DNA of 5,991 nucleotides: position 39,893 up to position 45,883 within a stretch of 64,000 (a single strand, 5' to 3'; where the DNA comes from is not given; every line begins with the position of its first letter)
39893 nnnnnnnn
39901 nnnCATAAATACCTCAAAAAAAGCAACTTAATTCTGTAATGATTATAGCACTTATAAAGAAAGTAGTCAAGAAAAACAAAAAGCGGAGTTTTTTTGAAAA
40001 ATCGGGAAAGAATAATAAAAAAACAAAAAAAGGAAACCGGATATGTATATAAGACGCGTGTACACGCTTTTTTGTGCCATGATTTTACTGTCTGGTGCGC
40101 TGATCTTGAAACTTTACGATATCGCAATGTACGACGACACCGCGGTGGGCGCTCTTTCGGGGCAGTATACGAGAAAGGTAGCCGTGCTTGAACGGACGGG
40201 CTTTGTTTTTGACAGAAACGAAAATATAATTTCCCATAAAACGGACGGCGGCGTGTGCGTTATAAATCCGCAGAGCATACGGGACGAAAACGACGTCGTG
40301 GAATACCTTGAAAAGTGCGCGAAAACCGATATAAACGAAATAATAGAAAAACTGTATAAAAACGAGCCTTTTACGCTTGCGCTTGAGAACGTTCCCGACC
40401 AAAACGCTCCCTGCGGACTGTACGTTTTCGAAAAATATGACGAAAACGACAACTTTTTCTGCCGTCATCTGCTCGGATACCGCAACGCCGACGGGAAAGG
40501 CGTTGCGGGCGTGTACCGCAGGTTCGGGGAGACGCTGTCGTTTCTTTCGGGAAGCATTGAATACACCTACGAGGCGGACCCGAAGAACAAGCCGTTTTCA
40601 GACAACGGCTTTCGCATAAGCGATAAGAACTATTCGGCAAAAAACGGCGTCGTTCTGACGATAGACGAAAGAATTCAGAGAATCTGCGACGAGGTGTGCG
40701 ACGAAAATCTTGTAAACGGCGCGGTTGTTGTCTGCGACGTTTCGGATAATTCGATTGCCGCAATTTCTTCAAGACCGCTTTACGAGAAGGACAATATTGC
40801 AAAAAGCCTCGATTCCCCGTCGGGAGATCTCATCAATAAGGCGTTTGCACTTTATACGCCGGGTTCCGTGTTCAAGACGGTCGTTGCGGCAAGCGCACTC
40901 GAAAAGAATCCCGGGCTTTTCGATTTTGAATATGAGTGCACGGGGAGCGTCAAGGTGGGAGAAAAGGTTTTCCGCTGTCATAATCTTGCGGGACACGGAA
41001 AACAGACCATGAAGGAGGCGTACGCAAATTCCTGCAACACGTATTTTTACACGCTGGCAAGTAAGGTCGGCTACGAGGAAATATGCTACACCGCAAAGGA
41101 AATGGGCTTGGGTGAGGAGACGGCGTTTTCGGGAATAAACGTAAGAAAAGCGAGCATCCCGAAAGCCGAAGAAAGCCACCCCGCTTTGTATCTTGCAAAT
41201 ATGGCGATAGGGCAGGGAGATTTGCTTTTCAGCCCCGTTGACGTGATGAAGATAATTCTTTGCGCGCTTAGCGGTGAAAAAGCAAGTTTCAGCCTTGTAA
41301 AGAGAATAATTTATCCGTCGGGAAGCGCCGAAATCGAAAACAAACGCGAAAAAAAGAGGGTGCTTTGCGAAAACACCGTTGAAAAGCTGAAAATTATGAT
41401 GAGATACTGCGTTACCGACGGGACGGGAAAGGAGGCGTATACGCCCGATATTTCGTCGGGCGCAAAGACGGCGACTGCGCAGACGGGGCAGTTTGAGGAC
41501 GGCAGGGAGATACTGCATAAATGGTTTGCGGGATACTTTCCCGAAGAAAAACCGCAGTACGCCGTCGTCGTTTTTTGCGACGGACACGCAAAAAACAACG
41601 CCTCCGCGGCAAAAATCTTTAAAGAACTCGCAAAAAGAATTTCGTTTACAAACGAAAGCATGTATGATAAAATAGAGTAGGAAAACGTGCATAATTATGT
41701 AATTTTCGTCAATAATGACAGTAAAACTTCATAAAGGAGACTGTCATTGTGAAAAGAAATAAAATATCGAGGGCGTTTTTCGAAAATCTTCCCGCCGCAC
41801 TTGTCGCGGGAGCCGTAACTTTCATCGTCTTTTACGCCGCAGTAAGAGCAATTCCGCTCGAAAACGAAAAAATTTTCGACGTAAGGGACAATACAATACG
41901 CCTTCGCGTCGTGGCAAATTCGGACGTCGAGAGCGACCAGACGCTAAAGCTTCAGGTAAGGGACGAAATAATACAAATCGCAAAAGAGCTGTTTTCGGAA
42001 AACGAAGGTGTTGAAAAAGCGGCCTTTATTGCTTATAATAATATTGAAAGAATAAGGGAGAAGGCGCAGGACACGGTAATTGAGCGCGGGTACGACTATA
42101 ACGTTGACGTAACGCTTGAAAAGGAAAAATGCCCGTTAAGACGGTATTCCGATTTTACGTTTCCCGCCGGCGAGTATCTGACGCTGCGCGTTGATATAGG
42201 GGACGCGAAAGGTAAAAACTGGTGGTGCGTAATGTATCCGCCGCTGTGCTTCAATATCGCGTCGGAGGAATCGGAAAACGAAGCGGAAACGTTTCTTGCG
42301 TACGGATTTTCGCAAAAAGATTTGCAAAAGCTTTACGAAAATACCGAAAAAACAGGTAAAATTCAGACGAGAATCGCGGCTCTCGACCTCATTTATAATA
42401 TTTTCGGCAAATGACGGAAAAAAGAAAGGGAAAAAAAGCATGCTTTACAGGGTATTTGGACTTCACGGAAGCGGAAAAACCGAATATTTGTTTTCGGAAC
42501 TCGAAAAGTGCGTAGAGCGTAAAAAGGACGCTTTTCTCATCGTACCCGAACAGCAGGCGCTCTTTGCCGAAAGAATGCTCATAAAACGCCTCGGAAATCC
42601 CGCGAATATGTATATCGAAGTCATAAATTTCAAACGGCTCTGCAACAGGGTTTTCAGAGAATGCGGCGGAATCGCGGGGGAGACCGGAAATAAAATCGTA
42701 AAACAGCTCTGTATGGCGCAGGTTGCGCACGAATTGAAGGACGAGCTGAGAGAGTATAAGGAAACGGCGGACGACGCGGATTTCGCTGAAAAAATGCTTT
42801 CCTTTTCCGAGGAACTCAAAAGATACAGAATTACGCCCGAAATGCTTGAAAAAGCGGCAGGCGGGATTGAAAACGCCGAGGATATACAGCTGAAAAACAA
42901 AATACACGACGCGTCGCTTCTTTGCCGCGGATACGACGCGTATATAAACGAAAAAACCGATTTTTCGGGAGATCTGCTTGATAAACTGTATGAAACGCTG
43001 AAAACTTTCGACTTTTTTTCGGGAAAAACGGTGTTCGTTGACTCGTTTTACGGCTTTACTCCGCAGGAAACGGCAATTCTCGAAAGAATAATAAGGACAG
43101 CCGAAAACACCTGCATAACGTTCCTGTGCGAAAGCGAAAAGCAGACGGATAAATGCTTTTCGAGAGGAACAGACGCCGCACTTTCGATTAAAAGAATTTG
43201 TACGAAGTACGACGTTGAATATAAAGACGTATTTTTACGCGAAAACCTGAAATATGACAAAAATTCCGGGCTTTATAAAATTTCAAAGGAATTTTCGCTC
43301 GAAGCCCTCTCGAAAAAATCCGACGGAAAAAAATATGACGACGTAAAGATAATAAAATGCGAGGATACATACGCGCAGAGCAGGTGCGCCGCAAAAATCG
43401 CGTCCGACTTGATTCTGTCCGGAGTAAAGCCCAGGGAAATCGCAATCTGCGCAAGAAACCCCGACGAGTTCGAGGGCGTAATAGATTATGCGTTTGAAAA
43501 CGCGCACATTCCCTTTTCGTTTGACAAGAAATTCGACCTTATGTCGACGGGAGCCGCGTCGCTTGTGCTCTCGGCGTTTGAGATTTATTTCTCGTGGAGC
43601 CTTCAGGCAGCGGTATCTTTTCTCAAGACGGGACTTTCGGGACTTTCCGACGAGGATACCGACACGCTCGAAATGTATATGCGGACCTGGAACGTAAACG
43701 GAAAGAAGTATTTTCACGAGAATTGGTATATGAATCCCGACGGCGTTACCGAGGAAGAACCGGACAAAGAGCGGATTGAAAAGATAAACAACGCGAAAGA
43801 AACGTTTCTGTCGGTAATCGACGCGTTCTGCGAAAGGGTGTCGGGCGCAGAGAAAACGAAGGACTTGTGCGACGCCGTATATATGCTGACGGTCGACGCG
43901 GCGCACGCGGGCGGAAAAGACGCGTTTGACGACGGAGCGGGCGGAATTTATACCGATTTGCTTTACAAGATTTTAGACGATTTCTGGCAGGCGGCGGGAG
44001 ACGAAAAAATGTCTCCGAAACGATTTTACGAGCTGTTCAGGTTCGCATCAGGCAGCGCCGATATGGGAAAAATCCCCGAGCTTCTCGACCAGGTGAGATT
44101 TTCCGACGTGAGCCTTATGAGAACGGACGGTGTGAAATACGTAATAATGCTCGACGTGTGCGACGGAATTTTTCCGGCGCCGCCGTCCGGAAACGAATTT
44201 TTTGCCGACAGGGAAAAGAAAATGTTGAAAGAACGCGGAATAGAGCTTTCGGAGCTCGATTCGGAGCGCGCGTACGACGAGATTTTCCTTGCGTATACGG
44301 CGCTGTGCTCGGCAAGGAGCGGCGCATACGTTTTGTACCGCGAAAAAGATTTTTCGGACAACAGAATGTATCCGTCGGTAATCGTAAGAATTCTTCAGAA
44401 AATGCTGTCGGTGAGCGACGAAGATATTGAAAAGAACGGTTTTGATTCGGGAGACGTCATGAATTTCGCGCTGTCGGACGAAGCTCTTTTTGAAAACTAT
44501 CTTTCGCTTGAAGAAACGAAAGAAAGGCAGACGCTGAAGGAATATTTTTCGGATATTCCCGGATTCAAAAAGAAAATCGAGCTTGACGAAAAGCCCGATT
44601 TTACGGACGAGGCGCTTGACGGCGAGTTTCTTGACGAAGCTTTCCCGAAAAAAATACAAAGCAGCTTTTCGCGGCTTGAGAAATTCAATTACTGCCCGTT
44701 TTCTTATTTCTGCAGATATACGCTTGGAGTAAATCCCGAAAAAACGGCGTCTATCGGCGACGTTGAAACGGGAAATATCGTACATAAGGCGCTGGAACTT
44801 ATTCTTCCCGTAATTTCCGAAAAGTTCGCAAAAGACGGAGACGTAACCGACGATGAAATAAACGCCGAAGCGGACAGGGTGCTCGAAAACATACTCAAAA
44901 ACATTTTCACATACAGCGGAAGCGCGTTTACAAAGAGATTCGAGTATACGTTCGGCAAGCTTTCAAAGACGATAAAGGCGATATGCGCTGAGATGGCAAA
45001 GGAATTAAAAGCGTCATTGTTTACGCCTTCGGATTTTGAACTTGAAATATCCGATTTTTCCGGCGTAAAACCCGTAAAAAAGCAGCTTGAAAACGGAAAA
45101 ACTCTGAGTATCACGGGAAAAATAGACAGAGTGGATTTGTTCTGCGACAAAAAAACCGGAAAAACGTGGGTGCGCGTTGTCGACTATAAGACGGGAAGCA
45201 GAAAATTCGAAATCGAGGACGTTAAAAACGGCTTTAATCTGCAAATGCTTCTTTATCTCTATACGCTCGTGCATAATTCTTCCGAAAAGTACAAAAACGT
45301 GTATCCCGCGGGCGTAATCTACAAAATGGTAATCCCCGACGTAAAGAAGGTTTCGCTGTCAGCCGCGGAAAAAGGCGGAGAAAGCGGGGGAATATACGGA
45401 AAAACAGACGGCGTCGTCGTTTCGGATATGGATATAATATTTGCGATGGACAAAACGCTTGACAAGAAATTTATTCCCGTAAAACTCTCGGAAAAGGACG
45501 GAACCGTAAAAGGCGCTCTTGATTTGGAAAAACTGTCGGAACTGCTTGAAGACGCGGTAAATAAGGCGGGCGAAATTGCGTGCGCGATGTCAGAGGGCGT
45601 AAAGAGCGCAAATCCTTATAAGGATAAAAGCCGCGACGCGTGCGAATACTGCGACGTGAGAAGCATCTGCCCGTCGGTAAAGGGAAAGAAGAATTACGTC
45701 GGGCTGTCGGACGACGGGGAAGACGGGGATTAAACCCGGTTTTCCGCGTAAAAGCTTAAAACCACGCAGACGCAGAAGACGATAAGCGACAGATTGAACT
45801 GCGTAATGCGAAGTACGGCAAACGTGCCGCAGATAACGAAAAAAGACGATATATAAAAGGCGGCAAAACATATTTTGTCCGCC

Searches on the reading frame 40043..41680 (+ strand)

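Call 60: search_protein_families(library=pfam, proteins=[window:40043-41680:+], max_evalue=0.00001)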
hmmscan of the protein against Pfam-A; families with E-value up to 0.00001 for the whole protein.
window:40043-41680:+ (545 aa): 1 family
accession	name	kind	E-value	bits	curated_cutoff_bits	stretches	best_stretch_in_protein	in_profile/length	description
PF00905.27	Transpeptidase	-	2.1e-40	139.2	22.1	1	226-530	1-298/299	Penicillin binding protein transpeptidase domain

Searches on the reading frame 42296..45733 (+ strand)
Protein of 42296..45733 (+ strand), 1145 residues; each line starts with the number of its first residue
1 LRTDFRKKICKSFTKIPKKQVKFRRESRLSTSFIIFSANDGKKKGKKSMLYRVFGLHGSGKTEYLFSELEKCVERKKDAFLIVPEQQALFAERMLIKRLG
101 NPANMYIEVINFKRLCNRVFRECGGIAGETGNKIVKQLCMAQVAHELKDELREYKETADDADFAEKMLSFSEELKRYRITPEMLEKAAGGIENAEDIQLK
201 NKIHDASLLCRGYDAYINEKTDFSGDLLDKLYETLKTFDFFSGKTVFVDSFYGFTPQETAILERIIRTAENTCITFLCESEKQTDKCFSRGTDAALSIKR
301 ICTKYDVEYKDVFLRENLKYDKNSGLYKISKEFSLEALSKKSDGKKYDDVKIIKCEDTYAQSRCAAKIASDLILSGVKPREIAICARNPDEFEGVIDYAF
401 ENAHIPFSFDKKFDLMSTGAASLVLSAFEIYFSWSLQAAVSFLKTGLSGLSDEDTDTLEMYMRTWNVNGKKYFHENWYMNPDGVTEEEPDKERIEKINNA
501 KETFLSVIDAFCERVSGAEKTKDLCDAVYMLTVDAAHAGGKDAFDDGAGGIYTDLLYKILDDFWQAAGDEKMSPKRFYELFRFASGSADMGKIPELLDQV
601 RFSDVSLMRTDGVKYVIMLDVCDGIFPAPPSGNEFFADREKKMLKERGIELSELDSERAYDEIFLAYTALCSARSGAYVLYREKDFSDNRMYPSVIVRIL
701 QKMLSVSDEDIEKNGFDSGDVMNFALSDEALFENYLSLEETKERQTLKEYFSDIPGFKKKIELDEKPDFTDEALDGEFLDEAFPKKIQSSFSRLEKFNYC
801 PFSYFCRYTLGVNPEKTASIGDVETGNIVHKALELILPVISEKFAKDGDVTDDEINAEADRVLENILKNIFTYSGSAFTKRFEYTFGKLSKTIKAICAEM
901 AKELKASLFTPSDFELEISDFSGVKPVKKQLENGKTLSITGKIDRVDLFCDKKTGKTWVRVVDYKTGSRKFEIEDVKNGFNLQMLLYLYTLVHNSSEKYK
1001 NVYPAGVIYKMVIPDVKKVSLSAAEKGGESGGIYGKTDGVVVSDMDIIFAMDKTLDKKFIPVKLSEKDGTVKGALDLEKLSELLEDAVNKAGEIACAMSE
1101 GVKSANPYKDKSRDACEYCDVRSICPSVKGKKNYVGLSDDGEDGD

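Call 60: search_protein_families(library=pfam, proteins=[window:42296-45733:+], max_evalue=0.00001)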
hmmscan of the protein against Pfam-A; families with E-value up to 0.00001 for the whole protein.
window:42296-45733:+ (1145 aa): 2 families
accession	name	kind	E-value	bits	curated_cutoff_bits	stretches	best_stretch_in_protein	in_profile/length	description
PF21445.3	ADDB_N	-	9.1e-57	192.9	26.6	1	53-327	2-287/290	ADDB, N-terminal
PF12705.13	PDDEXK_1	-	4.9e-35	122.1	22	1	789-1126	2-247/247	PD-(D/E)XK nuclease superfamily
